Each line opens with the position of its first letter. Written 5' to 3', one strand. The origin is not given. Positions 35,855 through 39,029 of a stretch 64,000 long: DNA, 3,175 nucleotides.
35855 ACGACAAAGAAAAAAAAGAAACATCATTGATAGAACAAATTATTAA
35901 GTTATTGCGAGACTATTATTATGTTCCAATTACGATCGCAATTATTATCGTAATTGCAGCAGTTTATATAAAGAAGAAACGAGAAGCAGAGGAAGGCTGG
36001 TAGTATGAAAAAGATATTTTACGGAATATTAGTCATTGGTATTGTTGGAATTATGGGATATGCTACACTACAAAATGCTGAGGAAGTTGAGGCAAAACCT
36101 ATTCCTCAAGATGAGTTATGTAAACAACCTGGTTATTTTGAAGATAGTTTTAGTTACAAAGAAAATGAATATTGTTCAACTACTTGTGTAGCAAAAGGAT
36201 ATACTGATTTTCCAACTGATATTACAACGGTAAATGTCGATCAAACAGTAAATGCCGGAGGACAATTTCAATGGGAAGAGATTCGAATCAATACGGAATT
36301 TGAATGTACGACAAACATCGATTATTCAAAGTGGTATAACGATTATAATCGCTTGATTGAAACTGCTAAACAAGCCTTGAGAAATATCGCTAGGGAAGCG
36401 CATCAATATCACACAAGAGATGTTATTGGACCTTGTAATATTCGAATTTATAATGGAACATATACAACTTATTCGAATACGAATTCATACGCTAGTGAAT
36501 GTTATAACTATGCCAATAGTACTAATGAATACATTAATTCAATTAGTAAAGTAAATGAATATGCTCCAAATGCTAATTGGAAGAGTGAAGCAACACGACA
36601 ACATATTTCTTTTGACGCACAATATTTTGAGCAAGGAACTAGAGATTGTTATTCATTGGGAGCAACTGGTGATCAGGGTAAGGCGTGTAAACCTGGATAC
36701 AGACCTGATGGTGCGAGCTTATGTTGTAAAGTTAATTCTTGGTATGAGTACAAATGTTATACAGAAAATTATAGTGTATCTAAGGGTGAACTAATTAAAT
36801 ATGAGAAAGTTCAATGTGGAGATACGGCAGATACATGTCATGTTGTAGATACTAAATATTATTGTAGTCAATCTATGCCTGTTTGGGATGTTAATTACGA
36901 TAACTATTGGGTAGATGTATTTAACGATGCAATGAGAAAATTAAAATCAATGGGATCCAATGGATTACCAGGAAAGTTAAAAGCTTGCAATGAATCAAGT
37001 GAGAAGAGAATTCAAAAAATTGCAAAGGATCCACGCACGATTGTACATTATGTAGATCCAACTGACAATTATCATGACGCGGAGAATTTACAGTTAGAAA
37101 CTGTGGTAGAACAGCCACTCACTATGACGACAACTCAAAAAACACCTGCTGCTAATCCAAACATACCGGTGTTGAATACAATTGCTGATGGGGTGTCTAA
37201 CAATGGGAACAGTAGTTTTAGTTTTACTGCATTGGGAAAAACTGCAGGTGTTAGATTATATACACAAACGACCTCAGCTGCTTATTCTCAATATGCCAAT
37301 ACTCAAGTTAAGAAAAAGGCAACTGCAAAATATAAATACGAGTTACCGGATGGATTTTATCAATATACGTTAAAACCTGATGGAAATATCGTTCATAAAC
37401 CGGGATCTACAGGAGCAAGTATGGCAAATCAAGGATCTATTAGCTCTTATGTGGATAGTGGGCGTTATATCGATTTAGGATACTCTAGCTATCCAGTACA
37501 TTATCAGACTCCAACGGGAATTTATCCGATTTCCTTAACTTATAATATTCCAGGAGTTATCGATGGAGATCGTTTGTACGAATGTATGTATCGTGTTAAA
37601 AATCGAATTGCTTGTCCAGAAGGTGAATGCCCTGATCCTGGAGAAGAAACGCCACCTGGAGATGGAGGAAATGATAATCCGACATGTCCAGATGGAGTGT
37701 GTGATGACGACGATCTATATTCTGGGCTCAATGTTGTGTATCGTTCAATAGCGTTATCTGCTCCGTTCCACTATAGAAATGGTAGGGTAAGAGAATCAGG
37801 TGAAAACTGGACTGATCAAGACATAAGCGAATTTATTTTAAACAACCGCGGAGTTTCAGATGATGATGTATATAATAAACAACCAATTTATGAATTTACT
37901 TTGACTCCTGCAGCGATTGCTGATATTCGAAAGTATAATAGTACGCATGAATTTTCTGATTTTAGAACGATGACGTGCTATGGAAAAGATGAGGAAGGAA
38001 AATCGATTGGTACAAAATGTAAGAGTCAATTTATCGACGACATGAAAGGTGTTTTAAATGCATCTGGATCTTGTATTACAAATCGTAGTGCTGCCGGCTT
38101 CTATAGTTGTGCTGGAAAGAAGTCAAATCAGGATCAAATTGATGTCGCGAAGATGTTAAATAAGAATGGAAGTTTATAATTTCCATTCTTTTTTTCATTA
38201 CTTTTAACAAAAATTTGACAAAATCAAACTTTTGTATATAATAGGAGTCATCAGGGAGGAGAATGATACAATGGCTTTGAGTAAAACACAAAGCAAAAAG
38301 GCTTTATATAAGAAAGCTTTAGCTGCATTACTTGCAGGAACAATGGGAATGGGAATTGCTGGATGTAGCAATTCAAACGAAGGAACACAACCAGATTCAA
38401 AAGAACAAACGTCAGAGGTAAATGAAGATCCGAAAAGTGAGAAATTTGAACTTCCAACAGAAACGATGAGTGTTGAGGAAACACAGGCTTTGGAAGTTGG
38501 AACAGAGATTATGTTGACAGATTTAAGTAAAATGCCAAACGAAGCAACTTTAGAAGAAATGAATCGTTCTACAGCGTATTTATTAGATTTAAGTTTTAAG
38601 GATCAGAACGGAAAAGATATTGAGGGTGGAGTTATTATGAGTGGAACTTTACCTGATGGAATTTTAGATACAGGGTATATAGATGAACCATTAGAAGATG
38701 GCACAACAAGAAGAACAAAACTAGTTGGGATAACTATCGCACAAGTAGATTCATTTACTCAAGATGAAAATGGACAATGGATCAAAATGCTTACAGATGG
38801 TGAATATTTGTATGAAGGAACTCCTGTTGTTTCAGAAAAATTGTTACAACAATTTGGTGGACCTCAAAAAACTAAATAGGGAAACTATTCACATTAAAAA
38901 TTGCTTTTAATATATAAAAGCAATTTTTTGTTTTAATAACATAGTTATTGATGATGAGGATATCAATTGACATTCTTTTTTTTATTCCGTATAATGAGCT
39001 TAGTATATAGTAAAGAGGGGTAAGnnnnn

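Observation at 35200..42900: About 7.7-kb cluster of seven lineage-specific secreted or surface proteins with individually insulated transcription units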

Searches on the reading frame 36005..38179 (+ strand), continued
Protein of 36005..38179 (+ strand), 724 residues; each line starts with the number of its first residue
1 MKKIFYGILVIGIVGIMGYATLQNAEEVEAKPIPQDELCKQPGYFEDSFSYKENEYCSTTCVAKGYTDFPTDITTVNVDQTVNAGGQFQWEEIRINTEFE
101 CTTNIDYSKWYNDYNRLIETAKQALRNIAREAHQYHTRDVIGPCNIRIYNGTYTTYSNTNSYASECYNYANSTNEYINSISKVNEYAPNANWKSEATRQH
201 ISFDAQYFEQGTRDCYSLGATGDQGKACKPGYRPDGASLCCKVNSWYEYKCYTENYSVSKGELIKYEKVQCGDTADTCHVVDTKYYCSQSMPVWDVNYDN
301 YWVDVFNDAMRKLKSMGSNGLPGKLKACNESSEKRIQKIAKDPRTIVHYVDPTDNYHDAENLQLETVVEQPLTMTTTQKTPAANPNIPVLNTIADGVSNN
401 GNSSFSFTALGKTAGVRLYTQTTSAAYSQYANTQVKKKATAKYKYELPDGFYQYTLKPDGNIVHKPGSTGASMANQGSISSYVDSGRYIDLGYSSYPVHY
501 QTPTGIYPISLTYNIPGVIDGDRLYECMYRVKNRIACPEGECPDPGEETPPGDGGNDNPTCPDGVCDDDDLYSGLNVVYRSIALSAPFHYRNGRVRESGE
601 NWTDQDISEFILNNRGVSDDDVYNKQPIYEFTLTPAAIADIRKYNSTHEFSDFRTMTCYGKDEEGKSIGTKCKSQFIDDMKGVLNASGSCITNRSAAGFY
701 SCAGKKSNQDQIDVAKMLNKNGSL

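Call 80: find_encoding_contigs(protein=P0168, flank=10000, max_places=2)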
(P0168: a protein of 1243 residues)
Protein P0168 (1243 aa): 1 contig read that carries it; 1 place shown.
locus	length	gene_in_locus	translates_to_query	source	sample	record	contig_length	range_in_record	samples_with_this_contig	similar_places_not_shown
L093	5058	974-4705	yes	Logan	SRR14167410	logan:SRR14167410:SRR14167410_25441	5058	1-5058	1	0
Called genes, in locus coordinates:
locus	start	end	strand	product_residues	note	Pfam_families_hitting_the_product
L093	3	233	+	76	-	?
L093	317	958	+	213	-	-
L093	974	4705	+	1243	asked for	-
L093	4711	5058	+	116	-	?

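Call 96: search_protein_families(library=phrogs, proteins=[window:36005-38179:+], max_evalue=0.01)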
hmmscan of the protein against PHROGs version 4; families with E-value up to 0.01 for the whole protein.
window:36005-38179:+ (724 aa): 0 families

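Call 113: search_protein_families(library=padloc, proteins=[window:36005-38179:+], max_evalue=0.01)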
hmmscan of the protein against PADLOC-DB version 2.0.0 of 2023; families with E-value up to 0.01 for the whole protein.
window:36005-38179:+ (724 aa): 0 families

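Call 114: search_dna_similar(query=window:36005-38179:+, collection=plasmids, mode=protein, max_evalue=0.001, max_rows=10)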
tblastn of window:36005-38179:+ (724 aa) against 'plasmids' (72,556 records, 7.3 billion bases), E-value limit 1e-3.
No match.

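Call 115: search_dna_similar(query=window:36005-38179:+, collection=phages, mode=protein, max_evalue=0.001, max_rows=10)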
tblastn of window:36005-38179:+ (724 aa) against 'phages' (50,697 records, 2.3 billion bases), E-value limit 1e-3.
No match.
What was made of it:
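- Tried and rejected: tblastn against plasmids and phages found nothing (calls 114, 115).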

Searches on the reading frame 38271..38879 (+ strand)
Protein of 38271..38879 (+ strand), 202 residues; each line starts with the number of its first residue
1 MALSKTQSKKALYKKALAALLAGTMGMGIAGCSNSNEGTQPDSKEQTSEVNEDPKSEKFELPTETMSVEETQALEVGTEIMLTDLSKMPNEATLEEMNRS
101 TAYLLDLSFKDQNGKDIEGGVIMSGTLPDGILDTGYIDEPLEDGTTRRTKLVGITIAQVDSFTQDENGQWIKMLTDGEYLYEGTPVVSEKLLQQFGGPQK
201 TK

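Call 11: search_protein_families(library=pfam, proteins=[window:38271-38879:+], max_evalue=1)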
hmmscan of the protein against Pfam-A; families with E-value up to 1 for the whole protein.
window:38271-38879:+ (202 aa): 1 family
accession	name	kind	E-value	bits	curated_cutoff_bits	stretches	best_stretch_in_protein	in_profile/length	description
PF01988.24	VIT1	-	0.039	14.2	28.1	1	5-73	26-99/214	VIT family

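Call 12: search_protein_families(library=ncbifam, proteins=[window:38271-38879:+], max_evalue=1)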
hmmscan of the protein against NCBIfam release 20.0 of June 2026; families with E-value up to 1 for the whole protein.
window:38271-38879:+ (202 aa): 2 families
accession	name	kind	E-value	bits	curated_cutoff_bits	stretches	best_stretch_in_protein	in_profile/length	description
NF033216.1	lipo_YgdI_YgdR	subfamily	0.055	13.4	42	1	14-37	1-24/71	YgdI/YgdR family lipoprotein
NF053527.1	lipo_Cory_WKLS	subfamily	0.071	13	105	1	18-63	2-49/166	WKL family lipoprotein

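Call 96: search_protein_families(library=phrogs, proteins=[window:38271-38879:+], max_evalue=0.01)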
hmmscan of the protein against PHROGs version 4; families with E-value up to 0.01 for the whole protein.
window:38271-38879:+ (202 aa): 0 families

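Call 112: search_solved_structures(query=A8, max_evalue=1)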
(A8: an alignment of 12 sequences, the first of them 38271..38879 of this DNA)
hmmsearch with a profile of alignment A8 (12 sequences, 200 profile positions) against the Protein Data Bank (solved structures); distinct sequences matched with E-value up to 1: 1.
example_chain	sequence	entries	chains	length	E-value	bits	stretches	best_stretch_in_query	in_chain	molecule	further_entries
8dkc_D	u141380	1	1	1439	0.4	13.9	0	146-194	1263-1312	DNA-directed RNA polymerase subunit beta'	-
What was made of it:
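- Tried and rejected: The profile found nothing in PDB (call 112), Pfam or NCBIfam (calls 11, 12).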

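Call 113: search_protein_families(library=padloc, proteins=[window:38271-38879:+], max_evalue=0.01)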
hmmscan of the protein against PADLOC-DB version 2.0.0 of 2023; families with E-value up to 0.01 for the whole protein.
window:38271-38879:+ (202 aa): 0 families
